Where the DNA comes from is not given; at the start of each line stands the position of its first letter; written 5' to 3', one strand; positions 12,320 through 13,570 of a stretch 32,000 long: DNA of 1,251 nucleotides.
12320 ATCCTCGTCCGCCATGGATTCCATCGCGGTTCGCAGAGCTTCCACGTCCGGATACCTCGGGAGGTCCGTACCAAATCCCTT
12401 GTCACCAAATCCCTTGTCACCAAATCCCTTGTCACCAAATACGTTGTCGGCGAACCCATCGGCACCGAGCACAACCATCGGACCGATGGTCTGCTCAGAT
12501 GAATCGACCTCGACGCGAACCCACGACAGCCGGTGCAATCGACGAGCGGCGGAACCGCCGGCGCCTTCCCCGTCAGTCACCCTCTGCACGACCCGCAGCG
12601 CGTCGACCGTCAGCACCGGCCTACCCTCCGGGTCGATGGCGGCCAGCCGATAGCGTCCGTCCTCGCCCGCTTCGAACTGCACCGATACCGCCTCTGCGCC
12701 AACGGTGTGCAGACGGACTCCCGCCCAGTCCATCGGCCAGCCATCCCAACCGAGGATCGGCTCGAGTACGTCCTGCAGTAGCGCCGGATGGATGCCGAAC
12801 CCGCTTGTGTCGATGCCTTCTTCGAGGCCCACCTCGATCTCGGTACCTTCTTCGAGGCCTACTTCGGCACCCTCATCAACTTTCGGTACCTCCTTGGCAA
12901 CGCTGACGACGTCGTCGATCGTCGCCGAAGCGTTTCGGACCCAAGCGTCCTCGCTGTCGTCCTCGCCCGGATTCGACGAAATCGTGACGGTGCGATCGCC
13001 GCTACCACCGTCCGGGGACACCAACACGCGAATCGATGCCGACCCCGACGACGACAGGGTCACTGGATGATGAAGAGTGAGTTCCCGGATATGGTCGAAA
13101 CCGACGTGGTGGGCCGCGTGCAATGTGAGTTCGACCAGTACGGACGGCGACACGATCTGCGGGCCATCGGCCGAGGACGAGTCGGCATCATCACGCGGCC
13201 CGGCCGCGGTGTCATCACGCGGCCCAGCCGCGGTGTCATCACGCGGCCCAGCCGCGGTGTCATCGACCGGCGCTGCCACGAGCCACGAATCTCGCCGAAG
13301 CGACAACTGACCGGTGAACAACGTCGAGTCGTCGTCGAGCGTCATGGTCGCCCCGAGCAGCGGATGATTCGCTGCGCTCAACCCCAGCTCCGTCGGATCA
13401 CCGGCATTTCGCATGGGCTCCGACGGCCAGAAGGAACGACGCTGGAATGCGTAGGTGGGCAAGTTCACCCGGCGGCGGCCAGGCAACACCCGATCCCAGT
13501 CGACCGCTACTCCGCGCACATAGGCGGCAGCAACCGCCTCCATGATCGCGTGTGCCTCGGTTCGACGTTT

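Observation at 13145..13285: DH2 catalytic His motif replaced and split by a (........)3 tandem-repeat insertion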

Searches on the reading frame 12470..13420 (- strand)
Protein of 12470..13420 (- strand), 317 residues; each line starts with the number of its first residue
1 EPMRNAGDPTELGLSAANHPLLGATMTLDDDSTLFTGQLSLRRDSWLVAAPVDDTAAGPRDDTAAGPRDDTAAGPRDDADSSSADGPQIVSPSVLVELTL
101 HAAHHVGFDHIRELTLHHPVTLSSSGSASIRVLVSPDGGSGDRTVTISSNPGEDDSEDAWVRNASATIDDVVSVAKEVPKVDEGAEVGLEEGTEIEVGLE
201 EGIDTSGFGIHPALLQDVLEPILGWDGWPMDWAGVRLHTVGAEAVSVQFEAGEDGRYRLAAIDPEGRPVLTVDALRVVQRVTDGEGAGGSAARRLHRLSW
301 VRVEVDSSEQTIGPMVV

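Call 8: search_protein_families(library=pfam, proteins=[window:12473-13402:-], max_evalue=10)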
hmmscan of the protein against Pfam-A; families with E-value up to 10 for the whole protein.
seq(310 aa): 1 family
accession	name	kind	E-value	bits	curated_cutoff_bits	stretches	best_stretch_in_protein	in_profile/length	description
PF21089.3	PKS_DH_N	-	1.3e-12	48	27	2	80-143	37-102/103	Polyketide synthase dehydratase domain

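Call 9: search_solved_structures(query=window:12473-13402:-, max_evalue=1, show_alignments=3)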
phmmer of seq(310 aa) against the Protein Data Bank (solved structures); distinct sequences matched with E-value up to 1: 10.
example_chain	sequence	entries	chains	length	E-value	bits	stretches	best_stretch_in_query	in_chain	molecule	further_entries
6k97_A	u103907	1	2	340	1.2e-21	80.9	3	79-196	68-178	Fusion DH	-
4ln9_A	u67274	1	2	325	2e-16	63.7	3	2-51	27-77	Rifamycin polyketide synthase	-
6obt_A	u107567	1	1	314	1.1e-15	61.2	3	82-160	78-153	Borrelidin polyketide synthase, type I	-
6obv_A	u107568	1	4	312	6.7e-15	58.7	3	184-269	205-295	fluvirucin B1 DH domain from module 1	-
3el6_A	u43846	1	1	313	1.1e-13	54.7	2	80-164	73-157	Erythromycin dehydratase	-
8g7w_A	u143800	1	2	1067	1.7e-12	50.8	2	82-162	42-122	Type I PKS module 4, module 5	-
9pat_A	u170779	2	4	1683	2.1e-11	47.2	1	79-300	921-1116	6-deoxyerythronolide-B synthase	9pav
9pat_C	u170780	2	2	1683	2.1e-11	47.2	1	79-300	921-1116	6-deoxyerythronolide-B synthase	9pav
9pc6_A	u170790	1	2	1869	5.8e-11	45.8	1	79-300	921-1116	6-deoxyerythronolide-B synthase,RifR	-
5o15_A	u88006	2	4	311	4.7e-09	39.5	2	82-161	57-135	AmbC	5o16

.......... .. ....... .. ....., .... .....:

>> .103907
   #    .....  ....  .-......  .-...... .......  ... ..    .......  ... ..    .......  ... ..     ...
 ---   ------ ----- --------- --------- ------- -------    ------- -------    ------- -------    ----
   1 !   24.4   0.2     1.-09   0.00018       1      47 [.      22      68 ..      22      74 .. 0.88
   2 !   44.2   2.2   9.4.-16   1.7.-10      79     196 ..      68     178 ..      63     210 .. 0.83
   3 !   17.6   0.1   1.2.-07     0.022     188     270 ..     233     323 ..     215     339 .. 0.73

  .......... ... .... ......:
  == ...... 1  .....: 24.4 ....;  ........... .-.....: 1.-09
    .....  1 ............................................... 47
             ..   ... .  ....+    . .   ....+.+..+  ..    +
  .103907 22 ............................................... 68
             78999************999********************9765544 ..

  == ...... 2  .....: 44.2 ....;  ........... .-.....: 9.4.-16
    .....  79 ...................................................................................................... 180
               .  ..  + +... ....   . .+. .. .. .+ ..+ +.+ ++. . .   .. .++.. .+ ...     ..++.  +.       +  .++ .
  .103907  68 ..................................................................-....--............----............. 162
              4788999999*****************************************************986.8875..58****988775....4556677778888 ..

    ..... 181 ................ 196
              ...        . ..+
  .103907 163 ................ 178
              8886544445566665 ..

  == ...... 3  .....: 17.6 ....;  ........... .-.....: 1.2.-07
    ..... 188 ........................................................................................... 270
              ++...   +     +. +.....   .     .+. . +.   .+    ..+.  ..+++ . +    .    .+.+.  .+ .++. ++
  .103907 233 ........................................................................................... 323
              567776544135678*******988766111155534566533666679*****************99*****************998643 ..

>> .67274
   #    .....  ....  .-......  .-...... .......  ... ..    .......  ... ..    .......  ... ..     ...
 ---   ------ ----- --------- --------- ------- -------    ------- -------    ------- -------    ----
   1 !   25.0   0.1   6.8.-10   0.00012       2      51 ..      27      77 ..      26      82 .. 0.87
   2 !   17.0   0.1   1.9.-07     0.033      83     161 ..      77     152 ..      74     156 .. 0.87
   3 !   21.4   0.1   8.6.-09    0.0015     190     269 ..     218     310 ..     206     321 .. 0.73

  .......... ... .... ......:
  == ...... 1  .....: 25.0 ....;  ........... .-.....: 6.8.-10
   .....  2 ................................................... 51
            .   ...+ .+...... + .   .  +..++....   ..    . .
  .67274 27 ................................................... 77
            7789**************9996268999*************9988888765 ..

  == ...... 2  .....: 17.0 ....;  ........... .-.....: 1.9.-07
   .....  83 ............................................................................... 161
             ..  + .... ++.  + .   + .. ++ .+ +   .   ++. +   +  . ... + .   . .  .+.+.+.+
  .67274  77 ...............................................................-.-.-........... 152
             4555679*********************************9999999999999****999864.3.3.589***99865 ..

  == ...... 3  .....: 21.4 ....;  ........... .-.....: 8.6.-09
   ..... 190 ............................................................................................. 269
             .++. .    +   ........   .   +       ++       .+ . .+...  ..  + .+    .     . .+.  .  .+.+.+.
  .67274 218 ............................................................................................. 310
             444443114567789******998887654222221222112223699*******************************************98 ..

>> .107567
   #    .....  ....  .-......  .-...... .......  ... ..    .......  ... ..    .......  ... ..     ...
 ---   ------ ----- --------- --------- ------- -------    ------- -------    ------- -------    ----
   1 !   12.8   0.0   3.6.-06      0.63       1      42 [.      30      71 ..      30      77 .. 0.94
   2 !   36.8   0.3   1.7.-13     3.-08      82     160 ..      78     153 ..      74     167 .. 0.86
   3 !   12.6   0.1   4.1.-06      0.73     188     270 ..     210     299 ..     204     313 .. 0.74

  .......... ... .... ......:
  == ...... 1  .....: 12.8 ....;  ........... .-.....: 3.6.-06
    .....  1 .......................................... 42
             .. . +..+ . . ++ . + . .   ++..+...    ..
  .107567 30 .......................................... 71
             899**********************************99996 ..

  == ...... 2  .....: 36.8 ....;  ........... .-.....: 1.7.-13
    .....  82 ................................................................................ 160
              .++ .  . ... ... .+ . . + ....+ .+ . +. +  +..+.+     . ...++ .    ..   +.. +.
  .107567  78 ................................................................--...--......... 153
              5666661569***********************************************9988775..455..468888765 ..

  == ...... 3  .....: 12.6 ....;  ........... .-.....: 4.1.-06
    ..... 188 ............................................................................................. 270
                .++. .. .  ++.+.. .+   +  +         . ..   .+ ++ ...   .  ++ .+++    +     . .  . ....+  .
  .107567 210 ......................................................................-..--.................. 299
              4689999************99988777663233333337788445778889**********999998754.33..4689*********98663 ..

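Call 13: find_homologous_proteins(query=window:12473-13402:-, max_evalue=1e-10)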
Query seq(310 aa): 8000 candidates shared short words with the query, none scored E <= 1e-10.

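Call 16: find_related_loci(query=window:12470-13420:-, collection=genome_contigs, flank=10000)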
Query window:12470-13420:- (317 aa) in genome_contigs; peptide patterns used: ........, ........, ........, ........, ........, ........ (x = any residue, [..] = any of these).
600 stretches matched a pattern (row limit reached: there are more); 1 encode a relative of the query (tblastn E <= 1e-3); 1 distinct loci.
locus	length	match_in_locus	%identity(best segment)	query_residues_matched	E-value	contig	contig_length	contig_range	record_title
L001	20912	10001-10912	66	1-317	2e-127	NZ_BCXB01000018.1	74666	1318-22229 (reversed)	Rhodococcus marinonascens NBRC 14363, whole genome shotgun sequence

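Call 33: search_protein_representatives(protein=window:12470-13420:-)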
Query: 317 residues. Proteins with E-value up to 0.001 (for the whole library): 2861; up to 1e-10: 1486; up to 1e-30: 88. The best 150 are listed.
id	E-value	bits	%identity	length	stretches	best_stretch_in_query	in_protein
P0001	5.5e-66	239.7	38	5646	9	93-213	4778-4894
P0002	4.0e-62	227.0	36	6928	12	90-170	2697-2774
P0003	8.8e-59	216.0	38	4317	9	195-304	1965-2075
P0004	1.1e-58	215.7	39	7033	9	196-311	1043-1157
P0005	7.1e-58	213.0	35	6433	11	88-277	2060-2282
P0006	8.7e-56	206.2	37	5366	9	88-169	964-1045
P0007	9.2e-54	199.5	36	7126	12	192-315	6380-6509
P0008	2.1e-53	198.3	37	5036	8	90-207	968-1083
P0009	2.3e-53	198.2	36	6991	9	93-170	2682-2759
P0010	2.8e-53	197.9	42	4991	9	189-302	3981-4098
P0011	5.3e-53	197.0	35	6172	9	86-172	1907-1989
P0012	1.2e-51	192.5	35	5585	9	88-169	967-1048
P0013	8.0e-51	189.9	37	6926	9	195-306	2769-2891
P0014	2.6e-50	188.2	36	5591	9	183-306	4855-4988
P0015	8.8e-50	186.5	37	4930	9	93-208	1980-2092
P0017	3.3e-49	184.6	40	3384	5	85-305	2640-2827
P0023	6.2e-45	170.5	66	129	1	135-269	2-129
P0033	2.6e-41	158.6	41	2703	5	85-305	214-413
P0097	8.8e-30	120.8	34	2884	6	196-305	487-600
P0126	1.5e-27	113.4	36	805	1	6-316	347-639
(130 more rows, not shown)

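Call 40: list_cluster_members(proteins=[P0017, P0023, P0126, P0033])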
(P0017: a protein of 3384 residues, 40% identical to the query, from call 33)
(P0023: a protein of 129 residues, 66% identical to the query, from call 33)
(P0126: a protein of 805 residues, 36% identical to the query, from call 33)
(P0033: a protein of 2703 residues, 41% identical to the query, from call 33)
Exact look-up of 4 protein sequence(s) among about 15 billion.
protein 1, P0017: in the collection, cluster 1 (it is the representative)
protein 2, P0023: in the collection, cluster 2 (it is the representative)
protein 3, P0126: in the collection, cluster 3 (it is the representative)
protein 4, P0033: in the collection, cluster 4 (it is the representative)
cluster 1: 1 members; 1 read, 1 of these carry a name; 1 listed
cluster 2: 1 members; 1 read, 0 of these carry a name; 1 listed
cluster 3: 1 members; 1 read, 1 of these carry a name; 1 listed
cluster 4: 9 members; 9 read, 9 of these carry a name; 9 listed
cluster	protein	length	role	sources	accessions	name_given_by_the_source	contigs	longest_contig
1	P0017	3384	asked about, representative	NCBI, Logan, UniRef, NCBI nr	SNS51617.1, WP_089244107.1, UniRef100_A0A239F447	type I polyketide synthase [Rhodococcoides kyotonense] | Acyl transferase domain-containing protein n=1 Tax=Rhodococcoides kyotonense TaxID=398843 ... | type I polyketide synthase [Rhodococcus kyotonensis]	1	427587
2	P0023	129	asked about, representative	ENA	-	-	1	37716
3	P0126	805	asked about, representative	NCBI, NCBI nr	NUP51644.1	MAG: acyltransferase domain-containing protein, partial [Catenulispora sp.] | acyltransferase domain-containing protein [Catenulispora sp.]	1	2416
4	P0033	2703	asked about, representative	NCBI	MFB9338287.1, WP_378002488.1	SDR family NAD(P)-dependent oxidoreductase, partial [Actinoplanes octamycinicus]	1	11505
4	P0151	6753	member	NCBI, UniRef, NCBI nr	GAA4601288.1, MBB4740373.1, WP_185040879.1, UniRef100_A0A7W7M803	malonyl CoA-acyl carrier protein transacylase [Actinoplanes octamycinicus] | Malonyl CoA-acyl carrier protein transacylase n=9 Tax=Actinoplanes octamycinicus ... | type I polyketide synthase [Actinoplanes octamycinicus]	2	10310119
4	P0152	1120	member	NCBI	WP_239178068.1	SDR family NAD(P)-dependent oxidoreductase, partial [Actinoplanes octamycinicus]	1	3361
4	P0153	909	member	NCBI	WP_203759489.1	type I polyketide synthase, partial [Actinoplanes octamycinicus]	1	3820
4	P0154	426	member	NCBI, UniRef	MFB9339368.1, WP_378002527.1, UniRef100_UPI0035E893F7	acyl carrier protein, partial [Actinoplanes octamycinicus] | acyl carrier protein n=1 Tax=Actinoplanes octamycinicus TaxID=135948 RepID=UPI0035E893F7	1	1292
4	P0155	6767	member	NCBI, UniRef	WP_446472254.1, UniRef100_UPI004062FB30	SDR family NAD(P)-dependent oxidoreductase [Actinoplanes octamycinicus] | SDR family NAD(P)-dependent oxidoreductase n=1 Tax=Actinoplanes octamycinicus ...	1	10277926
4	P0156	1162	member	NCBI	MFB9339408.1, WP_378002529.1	SDR family NAD(P)-dependent oxidoreductase, partial [Actinoplanes octamycinicus]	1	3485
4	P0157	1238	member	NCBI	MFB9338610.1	beta-ketoacyl synthase N-terminal-like domain-containing protein, partial [Actinoplanes ...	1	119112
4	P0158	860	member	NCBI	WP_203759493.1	type I polyketide synthase, partial [Actinoplanes octamycinicus]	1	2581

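Call 44: find_encoding_contigs(protein=P0023, flank=10000, max_places=4)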
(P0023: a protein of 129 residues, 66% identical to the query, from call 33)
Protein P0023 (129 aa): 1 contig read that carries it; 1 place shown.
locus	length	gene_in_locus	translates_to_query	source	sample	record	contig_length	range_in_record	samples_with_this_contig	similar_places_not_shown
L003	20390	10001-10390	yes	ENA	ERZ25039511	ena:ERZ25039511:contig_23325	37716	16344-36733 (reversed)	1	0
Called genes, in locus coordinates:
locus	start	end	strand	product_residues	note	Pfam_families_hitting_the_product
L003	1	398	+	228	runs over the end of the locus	-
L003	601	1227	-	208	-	-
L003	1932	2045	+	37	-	PF00109:ketoacyl-synt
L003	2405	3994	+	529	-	-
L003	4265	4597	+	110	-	PF21089:PKS_DH_N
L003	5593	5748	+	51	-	PF22953:SpnB_Rossmann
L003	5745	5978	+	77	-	-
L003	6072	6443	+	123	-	PF08659:KR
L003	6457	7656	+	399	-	PF00109:ketoacyl-synt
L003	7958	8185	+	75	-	PF02801:Ketoacyl-synt_C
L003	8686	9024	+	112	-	PF00698:Acyl_transf_1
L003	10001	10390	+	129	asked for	-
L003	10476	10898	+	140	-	PF22953:SpnB_Rossmann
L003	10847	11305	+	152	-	PF22953:SpnB_Rossmann, PF00106:adh_short (weak), PF01370:Epimerase (weak), PF08659:KR, PF16363:GDP_Man_Dehyd (weak)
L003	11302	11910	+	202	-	PF08659:KR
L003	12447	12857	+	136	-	PF05305:DUF732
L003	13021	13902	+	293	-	-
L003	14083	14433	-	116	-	PF26061:DUF8021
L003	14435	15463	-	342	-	-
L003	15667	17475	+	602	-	PF00682:HMGL-like, PF22615:IPMS_D2, PF08502:LeuA_dimer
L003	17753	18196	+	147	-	PF00115:COX1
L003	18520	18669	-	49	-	-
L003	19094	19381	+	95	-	-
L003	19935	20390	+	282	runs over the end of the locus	PF00289:Biotin_carb_N (weak), PF02786:CPSase_L_D2 (weak)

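Call 45: find_encoding_contigs(protein=P0017, flank=10000, max_places=4)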
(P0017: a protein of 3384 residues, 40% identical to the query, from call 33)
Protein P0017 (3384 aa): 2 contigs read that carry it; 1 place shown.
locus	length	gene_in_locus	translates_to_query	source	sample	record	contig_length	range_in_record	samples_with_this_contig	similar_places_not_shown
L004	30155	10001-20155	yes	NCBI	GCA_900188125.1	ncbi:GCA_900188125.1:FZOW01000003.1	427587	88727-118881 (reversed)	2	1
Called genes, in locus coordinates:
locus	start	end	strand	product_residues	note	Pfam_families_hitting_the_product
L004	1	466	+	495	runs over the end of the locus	PF00070:Pyr_redox (faint), PF00743:FMO-like, PF01266:DAO (faint), PF07992:Pyr_redox_2, PF13434:Lys_Orn_oxgnase (faint), PF13450:NAD_binding_8, PF13454:NAD_binding_9 (faint), PF13738:Pyr_redox_3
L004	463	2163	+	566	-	PF01266:DAO (faint), PF07992:Pyr_redox_2 (faint), PF00732:GMC_oxred_N (weak), PF05199:GMC_oxred_C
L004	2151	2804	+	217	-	PF06314:ADC (faint)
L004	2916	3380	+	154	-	PF01475:FUR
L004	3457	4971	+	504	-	PF00199:Catalase, PF06628:Catalase-rel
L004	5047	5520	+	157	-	PF00210:Ferritin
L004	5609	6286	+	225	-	PF00702:Hydrolase, PF12710:HAD (weak), PF13419:HAD_2, PF13242:Hydrolase_like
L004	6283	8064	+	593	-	PF19291:TREH_N, PF00723:Glyco_hydro_15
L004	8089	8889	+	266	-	PF00106:adh_short, PF08659:KR, PF13561:adh_short_C2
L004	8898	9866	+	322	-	PF00296:Bac_luciferase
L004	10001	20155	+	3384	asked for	PF00109:ketoacyl-synt, PF02801:Ketoacyl-synt_C, PF16197:KAsynt_C_assoc, PF00698:Acyl_transf_1, PF21089:PKS_DH_N, PF14765:PS-DH, PF22953:SpnB_Rossmann, PF00106:adh_short, +22 more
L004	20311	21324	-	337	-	PF00149:Metallophos, PF12850:Metallophos_2 (weak)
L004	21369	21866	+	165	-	PF09424:YqeY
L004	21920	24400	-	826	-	PF00912:Transgly, PF00905:Transpeptidase, PF03793:PASTA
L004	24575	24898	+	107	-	PF02467:Whib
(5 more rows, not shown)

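Call 59: predict_structure(alignment_id=A2)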
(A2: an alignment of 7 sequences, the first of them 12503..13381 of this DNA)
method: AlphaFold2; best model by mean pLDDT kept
length: 293 residues; sequences in the alignment: 7
mean_pLDDT: 49.5   pTM: 0.42
mean pLDDT of the five models: 49.5, 43.2, 41.6, 41.1, 40.1
residues with pLDDT >= 90: 0; 70-90: 30; 50-70: 124; < 50: 139
segments of 3 or more residues with pLDDT < 50: 1-49, 61-65, 67-70, 159-199, 228-232, 266-293
pLDDT, mean of each block of 10 residues (from residue 1): 29 27 28 39 45 52 47 58 66 64 65 61 66 72 73 65 32 26 33 40 54 57 51 57 63 63 50 32 28 25
secondary structure, 60 per line:
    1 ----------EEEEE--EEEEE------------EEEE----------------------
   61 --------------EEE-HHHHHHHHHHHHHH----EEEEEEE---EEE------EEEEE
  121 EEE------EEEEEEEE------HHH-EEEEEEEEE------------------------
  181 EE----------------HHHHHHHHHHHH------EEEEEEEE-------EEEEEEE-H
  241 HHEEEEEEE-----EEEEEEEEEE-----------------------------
elements in order: E11-15 E18-22 E35-38 E75-77 H79-92 E97-103 E107-109 E116-123 E130-137 E148-156 H199-210 E217-224 E232-238 E243-249 E255-264
